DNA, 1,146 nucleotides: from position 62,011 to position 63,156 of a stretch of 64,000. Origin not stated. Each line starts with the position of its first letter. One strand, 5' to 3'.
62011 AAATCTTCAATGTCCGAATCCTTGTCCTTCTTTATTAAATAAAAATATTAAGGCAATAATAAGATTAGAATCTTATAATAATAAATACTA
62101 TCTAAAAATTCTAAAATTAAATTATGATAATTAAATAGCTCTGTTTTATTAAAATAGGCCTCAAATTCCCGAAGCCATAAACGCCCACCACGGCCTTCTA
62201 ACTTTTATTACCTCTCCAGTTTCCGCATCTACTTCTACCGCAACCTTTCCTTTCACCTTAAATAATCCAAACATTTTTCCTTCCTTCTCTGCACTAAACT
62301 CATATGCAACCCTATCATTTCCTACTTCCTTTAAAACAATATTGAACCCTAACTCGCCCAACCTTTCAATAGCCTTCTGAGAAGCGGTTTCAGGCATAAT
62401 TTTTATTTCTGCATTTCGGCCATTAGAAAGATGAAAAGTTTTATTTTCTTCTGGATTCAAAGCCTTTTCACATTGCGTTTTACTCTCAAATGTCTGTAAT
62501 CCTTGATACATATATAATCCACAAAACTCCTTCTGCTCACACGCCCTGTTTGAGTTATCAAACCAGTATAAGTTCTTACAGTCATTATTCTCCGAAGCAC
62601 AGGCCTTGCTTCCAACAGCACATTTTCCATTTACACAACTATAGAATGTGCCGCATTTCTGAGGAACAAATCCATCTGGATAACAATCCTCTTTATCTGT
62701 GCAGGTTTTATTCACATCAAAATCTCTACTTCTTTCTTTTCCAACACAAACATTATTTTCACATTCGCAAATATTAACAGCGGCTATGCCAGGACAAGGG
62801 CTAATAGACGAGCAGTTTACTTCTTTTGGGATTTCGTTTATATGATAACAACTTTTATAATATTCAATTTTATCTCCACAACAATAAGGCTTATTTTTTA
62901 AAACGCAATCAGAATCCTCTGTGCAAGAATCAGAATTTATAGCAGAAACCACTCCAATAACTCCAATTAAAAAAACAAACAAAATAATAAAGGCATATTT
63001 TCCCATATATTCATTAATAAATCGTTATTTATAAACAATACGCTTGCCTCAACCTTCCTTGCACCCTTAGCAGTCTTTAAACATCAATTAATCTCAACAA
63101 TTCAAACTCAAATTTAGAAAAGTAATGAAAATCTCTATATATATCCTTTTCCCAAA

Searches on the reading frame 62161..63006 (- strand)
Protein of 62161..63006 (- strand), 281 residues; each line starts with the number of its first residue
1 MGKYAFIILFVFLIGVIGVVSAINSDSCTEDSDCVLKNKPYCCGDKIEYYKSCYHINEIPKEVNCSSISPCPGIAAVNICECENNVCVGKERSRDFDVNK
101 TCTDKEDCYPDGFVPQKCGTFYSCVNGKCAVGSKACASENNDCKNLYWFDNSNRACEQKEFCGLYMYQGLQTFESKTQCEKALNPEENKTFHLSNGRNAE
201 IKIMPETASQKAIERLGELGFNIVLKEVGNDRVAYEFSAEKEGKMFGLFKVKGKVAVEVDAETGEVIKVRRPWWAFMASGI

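Call 41: search_protein_families(library=pfam, proteins=[window:62161-63006:-], max_evalue=0.01)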
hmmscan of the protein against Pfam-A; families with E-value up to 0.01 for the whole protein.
window:62161-63006:- (281 aa): 1 family
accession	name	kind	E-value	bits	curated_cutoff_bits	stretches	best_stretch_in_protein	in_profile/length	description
PF03413.25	PepSY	-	4.1e-05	24.2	24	1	204-269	3-59/60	Peptidase propeptide and YPEB domain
